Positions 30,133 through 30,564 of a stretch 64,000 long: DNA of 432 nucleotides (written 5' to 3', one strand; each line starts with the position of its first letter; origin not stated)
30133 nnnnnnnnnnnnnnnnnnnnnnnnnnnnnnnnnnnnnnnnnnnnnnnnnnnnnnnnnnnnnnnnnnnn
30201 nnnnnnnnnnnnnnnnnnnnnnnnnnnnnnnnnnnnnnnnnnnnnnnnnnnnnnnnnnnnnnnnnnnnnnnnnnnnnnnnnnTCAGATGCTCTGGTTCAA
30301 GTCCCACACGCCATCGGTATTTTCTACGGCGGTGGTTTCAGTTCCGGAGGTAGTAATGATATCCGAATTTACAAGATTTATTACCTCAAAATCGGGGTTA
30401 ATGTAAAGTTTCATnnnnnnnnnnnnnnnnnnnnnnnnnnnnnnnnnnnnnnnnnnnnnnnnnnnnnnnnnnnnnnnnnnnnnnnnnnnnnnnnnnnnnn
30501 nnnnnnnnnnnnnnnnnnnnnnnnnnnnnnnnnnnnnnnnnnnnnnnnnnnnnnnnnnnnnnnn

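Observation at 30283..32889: Two-gene cassette, copy 2: promoterless 5'-truncated paralog that keeps its coupled 43-aa peptide gene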

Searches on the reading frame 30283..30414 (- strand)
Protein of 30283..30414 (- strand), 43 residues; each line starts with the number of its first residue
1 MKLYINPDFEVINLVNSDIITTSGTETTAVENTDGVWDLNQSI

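Call 3: search_protein_families(library=pfam, proteins=[window:30283-30414:-], max_evalue=1)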
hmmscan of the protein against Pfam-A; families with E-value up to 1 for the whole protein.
window:30283-30414:- (43 aa): 0 families

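Call 4: search_protein_families(library=ncbifam, proteins=[window:30283-30414:-], max_evalue=1)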
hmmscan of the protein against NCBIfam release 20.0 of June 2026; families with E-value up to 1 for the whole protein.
window:30283-30414:- (43 aa): 0 families

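Call 21: find_homologous_proteins(query=A2, max_evalue=10)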
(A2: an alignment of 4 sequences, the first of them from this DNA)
Query A2 (4 sequences) (43 aa, profile of the alignment): 435 proteins with E <= 10 among 436 candidates; the best 120 are listed.
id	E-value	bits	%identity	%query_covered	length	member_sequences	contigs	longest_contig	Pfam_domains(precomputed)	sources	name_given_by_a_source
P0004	1.7e-21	93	54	93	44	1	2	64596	-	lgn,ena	-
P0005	2.2e-21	93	54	93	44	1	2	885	-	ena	-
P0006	1.0e-19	88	59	93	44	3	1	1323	-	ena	-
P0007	1.2e-19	87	71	93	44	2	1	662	-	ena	-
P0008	1.6e-19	87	98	100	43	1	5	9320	-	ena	-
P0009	1.8e-19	87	56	93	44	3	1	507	-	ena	-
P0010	1.9e-19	87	95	100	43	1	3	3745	-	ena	-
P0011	2.3e-19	86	98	100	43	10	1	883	-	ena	-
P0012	2.5e-19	86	93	100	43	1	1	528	-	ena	-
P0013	3.8e-19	86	59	93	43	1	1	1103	-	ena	-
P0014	5.2e-19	85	91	100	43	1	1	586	-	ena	-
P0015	7.4e-19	85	59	93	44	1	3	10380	-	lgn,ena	-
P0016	8.1e-19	85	93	100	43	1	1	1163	-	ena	-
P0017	8.5e-19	85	59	93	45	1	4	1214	-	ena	-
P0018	1.1e-18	84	59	93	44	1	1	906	-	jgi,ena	jgi:hypothetical protein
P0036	4.0e-18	82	54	93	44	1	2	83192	-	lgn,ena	-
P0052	9.6e-18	81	88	100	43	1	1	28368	-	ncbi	-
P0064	1.9e-17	80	59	93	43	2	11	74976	-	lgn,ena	-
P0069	2.1e-17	80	63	93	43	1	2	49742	-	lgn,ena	-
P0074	2.6e-17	80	84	100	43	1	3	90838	-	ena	-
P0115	7.7e-17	78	59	93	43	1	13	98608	-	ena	-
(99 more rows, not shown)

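Call 22: find_encoding_contigs(protein=P0008, flank=8000, max_places=5)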
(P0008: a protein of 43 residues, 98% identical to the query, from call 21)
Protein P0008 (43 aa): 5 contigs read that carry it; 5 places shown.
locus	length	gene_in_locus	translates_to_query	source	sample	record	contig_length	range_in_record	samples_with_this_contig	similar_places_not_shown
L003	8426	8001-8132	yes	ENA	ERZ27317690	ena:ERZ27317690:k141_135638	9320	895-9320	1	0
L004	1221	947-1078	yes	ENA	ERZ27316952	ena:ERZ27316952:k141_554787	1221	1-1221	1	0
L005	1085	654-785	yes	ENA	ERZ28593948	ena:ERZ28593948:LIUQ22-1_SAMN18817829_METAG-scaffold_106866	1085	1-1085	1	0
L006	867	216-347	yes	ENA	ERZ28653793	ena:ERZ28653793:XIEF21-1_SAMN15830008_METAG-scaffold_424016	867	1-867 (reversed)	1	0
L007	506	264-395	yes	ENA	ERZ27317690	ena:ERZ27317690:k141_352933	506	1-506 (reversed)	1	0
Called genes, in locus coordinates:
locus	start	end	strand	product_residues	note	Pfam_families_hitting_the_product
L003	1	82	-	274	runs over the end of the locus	PF12833:HTH_18, PF00165:HTH_AraC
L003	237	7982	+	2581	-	-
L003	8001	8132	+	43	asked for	-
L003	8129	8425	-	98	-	?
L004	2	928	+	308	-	?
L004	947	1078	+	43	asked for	-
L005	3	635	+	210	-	?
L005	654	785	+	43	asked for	-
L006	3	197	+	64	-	?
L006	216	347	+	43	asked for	-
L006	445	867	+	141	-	?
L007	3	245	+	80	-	?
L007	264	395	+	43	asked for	-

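Call 23: find_encoding_contigs(protein=P0074, flank=8000, max_places=4)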
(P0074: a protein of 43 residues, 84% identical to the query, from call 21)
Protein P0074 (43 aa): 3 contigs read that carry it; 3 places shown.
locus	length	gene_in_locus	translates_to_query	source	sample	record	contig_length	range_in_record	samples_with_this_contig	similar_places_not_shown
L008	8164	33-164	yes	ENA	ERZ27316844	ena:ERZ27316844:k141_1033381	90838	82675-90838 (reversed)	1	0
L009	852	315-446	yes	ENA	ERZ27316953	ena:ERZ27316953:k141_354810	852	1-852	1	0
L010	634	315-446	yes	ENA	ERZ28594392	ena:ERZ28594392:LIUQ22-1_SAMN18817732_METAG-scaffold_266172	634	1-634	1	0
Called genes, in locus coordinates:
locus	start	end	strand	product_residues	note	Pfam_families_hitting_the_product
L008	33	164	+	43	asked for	-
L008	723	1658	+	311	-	-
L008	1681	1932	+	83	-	PF12637:TSCPD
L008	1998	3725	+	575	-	PF02878:PGM_PMM_I, PF02879:PGM_PMM_II, PF02880:PGM_PMM_III, PF00408:PGM_PMM_IV (weak)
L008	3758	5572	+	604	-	PF00009:GTP_EFTU, PF03144:GTP_EFTU_D2, PF00679:EFG_C, PF06421:LepA_C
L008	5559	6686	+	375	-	PF04055:Radical_SAM, PF06969:HemN_C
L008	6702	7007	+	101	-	PF06949:DUF1292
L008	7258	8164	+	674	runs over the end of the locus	-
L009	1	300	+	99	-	?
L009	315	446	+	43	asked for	-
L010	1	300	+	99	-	?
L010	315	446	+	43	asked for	-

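Call 24: find_encoding_contigs(protein=P0052, flank=8000, max_places=4)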
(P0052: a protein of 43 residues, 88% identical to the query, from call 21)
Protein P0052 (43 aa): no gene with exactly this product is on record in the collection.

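Call 28: find_encoding_contigs(protein=window:30283-30414:-, flank=10000, max_places=10)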
Protein window:30283-30414:- (43 aa): 6 contigs read that carry it; 6 places shown.
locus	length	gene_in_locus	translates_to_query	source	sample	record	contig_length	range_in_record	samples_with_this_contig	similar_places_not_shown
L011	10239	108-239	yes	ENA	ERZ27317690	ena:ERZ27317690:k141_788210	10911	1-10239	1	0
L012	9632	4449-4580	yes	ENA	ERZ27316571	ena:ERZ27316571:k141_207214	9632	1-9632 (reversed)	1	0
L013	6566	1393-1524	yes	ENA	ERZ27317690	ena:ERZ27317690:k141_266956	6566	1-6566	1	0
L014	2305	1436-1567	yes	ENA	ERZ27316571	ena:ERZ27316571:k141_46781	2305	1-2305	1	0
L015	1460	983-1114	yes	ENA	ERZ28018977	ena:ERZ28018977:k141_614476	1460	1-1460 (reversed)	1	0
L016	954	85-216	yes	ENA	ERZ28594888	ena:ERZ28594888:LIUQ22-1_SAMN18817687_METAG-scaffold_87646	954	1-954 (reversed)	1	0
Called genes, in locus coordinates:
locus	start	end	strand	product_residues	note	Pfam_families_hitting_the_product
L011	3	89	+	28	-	?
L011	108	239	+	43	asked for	-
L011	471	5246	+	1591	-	PF03009:GDPD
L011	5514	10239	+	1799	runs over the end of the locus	?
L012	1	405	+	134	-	?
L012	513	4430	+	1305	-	PF03629:SASA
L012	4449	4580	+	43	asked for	-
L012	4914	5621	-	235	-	-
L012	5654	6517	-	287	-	-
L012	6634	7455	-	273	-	PF02195:ParB_N, PF17762:HTH_ParB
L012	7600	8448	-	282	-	PF06564:CBP_BcsQ (weak), PF07015:VirC1 (faint), PF10609:ParA (weak), PF13614:AAA_31, PF00142:Fer4_NifH, PF01656:CbiA, PF02374:ArsA_ATPase, PF09140:MipZ (weak)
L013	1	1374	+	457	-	?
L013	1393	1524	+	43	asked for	-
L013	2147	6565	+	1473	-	?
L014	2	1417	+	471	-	?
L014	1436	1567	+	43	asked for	-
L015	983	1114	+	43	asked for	-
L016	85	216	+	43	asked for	-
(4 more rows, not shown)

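Call 52: find_encoding_contigs(protein=P0115, flank=10000, max_places=6)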
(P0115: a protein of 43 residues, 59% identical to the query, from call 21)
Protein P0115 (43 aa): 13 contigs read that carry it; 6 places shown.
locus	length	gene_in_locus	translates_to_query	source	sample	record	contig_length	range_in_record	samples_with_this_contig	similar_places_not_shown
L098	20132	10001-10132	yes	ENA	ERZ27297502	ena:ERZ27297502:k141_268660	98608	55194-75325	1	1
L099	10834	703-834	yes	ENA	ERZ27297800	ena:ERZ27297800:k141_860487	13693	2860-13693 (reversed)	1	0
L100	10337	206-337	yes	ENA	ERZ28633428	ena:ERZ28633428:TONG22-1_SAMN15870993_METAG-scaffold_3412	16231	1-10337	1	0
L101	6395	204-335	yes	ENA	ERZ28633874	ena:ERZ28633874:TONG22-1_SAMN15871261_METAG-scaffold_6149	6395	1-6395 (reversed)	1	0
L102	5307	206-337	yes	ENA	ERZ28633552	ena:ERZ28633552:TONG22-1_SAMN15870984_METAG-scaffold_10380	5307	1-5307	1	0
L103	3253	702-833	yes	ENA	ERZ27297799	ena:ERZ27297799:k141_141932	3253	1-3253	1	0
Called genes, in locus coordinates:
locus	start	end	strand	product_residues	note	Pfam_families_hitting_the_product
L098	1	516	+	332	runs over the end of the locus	PF07934:OGG_N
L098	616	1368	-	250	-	-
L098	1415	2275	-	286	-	PF12833:HTH_18, PF00165:HTH_AraC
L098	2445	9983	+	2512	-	PF00149:Metallophos, PF03629:SASA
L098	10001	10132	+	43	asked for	-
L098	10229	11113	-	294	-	PF02311:AraC_binding, PF12833:HTH_18, PF00165:HTH_AraC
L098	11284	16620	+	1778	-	PF13385:Laminin_G_3, PF00149:Metallophos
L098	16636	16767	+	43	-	-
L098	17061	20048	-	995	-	PF04760:IF2_N, PF00009:GTP_EFTU, PF01926:MMR_HSR1, PF02421:FeoB_N (faint), PF22042:EF-G_D2, PF11987:IF-2, PF03144:GTP_EFTU_D2 (weak)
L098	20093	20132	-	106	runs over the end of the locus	PF01248:Ribosomal_L7Ae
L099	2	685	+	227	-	?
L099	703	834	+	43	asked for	-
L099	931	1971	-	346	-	PF02311:AraC_binding, PF12833:HTH_18, PF00165:HTH_AraC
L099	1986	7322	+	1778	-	PF13385:Laminin_G_3, PF00149:Metallophos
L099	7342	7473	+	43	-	-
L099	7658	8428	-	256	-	PF03372:Exo_endo_phos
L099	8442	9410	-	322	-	PF01261:AP_endonuc_2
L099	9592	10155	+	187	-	PF28549:NDPSase_N, PF00293:NUDIX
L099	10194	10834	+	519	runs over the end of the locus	-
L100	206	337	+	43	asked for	-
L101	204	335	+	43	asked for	-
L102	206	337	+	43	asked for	-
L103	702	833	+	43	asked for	-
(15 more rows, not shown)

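Call 72: find_related_loci(query=A7, collection=metagenome_contigs, flank=10000)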
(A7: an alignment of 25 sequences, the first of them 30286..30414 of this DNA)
Query A7 (43 aa) in metagenome_contigs; peptide patterns used: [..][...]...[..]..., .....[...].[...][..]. (x = any residue, [..] = any of these).
356 stretches matched a pattern; 14 encode a relative of the query (tblastn E <= 1e-3); 14 distinct loci.
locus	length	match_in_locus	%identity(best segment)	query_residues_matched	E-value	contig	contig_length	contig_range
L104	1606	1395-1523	63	1-42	8e-14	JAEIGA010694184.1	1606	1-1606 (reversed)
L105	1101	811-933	71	1-40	1e-13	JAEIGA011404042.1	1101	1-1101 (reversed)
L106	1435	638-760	59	1-40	2e-12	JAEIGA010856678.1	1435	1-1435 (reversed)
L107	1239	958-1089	57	1-43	5e-12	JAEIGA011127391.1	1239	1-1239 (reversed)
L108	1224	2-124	59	1-40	7e-12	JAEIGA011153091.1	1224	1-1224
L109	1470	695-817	59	1-40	7e-12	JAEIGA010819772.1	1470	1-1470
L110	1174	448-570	56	1-40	8e-12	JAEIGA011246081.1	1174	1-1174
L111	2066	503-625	59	1-40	2e-11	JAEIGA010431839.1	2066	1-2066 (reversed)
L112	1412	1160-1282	51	1-40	2e-11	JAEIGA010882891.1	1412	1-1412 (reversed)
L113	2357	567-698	55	1-43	3e-11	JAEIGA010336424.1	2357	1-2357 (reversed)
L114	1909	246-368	56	1-40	1e-10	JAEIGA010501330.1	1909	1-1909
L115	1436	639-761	49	1-40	6e-10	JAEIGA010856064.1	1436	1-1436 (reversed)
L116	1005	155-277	46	1-40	1e-9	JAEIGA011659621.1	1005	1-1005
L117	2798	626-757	45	1-43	2e-9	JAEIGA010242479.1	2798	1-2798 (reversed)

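Call 73: find_encoding_contigs(protein=P0064, flank=10000, max_places=10)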
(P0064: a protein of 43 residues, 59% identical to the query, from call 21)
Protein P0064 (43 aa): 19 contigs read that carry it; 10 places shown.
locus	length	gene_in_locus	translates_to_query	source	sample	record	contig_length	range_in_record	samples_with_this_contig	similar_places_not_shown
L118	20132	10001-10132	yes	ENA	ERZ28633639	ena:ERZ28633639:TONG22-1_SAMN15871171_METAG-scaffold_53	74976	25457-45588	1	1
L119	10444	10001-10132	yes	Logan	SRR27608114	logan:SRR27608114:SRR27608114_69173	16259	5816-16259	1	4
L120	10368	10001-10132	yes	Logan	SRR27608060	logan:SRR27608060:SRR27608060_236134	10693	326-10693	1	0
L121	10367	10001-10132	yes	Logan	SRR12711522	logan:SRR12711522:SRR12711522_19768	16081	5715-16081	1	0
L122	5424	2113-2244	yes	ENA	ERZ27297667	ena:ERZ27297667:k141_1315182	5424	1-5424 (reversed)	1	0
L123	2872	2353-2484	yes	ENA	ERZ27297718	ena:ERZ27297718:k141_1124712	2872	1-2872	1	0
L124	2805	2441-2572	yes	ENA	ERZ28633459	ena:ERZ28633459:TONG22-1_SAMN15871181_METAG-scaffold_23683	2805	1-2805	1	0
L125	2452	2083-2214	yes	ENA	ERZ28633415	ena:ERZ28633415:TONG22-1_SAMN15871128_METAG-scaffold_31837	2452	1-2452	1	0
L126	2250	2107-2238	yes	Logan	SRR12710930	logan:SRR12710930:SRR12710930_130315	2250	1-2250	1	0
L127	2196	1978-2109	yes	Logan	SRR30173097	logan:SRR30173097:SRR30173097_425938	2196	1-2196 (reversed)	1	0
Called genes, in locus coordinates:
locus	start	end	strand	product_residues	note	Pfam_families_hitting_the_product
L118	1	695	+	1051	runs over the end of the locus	-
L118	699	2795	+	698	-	-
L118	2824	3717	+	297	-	PF04055:Radical_SAM, PF13186:SPASM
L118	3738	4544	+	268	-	PF07883:Cupin_2, PF12833:HTH_18, PF00165:HTH_AraC (weak)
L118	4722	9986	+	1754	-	PF13385:Laminin_G_3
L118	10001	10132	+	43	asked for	-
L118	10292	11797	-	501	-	PF00478:IMPDH, PF01070:FMN_dh (faint), PF00571:CBS (weak)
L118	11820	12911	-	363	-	PF02729:OTCace_N, PF00185:OTCace, PF02748:PyrI_C (weak)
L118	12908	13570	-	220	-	PF00156:Pribosyltran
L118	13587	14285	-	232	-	PF00215:OMPdecase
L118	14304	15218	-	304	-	PF01180:DHO_dh, PF01207:Dus (weak), PF03060:NMO (faint), PF00977:His_biosynth (faint)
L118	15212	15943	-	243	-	PF00175:NAD_binding_1 (weak), PF10418:DHODB_Fe-S_bind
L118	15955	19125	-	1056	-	PF25596:CPSase_L_D1, PF02786:CPSase_L_D2, PF02787:CPSase_L_D3, PF25596:CPSase_L_D1, PF02655:ATP-grasp_3 (weak), PF02786:CPSase_L_D2, PF07478:Dala_Dala_lig_C, PF02142:MGS, +4 more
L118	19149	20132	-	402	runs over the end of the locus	PF01979:Amidohydro_1, PF12890:DHOase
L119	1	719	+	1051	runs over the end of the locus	-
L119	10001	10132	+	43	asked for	-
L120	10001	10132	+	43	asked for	-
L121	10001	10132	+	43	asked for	-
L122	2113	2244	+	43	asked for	-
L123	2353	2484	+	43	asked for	-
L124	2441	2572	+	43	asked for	-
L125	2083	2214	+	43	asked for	-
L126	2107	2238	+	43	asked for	-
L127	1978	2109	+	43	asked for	-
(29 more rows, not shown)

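Call 76: search_solved_structures(query=A7, max_evalue=10, show_alignments=3)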
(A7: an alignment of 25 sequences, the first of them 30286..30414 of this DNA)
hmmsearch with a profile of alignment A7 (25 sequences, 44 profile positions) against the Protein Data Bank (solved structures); distinct sequences matched with E-value up to 10: 7.
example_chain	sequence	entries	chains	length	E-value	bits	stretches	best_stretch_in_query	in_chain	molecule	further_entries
9be8_A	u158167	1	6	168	0.00016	24.3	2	12-36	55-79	Transcription attenuation protein MtrB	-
9bds_A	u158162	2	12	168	0.00023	23.8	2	12-36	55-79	Transcription attenuation protein MtrB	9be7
7qca_ST0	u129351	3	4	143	0.062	16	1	7-32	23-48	40S Ribosomal protein S19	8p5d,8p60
4mkm_A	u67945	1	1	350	0.16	14.7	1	25-43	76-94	Putative surface anchored protein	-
7qep_C9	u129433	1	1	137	0.63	12.8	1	2-33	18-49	40S ribosomal protein S19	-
4ni6_A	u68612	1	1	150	0.88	12.3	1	25-43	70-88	Putative surface anchored protein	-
3zzl_A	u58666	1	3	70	1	12.1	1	12-33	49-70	TRANSCRIPTION ATTENUATION PROTEIN MTRB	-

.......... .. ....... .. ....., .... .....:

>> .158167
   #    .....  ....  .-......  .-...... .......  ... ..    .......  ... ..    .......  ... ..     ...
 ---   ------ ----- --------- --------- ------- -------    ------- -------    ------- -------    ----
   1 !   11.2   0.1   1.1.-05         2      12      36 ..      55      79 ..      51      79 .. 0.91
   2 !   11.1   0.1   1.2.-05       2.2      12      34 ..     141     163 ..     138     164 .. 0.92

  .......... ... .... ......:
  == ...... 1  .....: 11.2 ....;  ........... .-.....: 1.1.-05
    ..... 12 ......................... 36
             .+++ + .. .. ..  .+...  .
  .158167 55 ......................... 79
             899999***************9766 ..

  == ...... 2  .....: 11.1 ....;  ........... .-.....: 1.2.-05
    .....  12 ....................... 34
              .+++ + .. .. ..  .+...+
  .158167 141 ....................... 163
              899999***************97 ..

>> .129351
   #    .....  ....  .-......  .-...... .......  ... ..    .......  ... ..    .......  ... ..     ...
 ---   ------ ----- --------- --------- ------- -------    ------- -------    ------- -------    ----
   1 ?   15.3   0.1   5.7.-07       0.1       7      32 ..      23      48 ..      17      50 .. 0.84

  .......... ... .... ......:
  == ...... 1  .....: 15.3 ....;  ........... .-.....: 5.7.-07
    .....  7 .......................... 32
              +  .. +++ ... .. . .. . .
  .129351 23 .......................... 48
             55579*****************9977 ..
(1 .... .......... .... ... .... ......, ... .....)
